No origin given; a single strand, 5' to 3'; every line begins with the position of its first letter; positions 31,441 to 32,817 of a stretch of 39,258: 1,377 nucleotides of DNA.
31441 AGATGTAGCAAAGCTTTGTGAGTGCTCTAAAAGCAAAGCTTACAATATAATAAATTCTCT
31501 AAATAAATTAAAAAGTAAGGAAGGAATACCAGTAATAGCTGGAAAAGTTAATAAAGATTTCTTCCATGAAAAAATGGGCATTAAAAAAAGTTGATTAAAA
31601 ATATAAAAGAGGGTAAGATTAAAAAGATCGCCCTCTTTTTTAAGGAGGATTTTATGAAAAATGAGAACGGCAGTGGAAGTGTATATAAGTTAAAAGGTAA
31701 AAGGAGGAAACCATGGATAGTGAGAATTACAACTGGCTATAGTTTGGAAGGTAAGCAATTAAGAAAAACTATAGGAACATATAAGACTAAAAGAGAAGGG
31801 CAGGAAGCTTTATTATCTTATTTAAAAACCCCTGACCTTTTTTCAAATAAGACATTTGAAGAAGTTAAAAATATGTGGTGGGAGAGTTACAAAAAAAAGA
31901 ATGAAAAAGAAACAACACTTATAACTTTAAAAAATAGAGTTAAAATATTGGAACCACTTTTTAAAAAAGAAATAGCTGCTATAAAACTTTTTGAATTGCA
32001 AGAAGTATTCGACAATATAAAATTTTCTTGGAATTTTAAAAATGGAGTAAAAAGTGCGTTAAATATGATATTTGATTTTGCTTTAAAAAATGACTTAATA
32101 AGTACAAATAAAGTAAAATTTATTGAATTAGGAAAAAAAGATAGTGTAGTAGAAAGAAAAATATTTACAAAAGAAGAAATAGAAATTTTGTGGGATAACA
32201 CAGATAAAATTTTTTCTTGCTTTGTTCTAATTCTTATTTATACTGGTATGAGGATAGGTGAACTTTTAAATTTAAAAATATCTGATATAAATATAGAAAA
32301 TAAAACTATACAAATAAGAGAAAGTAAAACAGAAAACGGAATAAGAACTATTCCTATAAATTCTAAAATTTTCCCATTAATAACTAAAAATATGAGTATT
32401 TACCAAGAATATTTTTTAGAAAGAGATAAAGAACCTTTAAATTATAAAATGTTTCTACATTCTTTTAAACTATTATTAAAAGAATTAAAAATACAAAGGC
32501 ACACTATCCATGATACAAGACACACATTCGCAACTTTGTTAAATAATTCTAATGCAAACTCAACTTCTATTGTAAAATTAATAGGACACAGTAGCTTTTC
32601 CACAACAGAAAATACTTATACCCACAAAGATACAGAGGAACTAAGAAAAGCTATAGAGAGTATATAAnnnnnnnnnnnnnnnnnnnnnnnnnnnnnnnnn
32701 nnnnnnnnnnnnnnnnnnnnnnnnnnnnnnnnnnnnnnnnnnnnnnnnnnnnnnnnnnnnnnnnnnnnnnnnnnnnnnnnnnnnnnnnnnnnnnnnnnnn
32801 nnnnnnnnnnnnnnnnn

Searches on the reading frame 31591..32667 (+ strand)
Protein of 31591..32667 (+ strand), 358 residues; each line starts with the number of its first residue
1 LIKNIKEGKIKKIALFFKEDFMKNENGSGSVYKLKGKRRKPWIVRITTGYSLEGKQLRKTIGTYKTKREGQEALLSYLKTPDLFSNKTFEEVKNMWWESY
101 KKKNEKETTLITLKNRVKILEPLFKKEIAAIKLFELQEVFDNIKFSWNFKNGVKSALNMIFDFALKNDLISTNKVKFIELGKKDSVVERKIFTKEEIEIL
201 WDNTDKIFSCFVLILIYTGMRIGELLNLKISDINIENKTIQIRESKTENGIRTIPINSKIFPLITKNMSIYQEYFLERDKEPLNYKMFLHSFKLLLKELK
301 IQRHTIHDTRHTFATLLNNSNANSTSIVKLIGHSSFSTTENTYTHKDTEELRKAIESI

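Call 4: search_protein_families(library=pfam, proteins=[window:31591-32667:+], max_evalue=0.01)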
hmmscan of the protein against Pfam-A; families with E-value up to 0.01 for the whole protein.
window:31591-32667:+ (358 aa): 2 families
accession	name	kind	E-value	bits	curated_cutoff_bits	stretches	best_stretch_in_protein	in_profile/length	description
PF00589.27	Phage_integrase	-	1.6e-31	109.8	27.1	1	192-349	3-171/172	Phage integrase family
PF14657.12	Arm-DNA-bind_4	-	0.005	16.8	22.3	0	42-79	2-40/47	Arm DNA-binding domain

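Call 5: search_protein_families(library=phrogs, proteins=[window:31591-32667:+], max_evalue=0.001)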
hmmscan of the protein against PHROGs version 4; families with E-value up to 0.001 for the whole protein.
window:31591-32667:+ (358 aa): 7 families
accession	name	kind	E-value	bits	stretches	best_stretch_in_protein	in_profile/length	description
phrog_1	-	integration and excision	3.5e-64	219.1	1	3-356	99-445/611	integrase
phrog_216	-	integration and excision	1.4e-35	123.9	1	151-357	16-235/301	integrase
phrog_7685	-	integration and excision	9.1e-11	42.8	1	243-355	120-232/240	integrase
phrog_23783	-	integration and excision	1.4e-05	26.1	1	31-174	6-148/162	integrase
phrog_7269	-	integration and excision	3.5e-05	24.6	1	283-355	8-78/89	integrase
phrog_22184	-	unknown function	0.00022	21.8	0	153-248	144-249/254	-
phrog_7244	-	integration and excision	0.00028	21.2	1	120-249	107-237/263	integrase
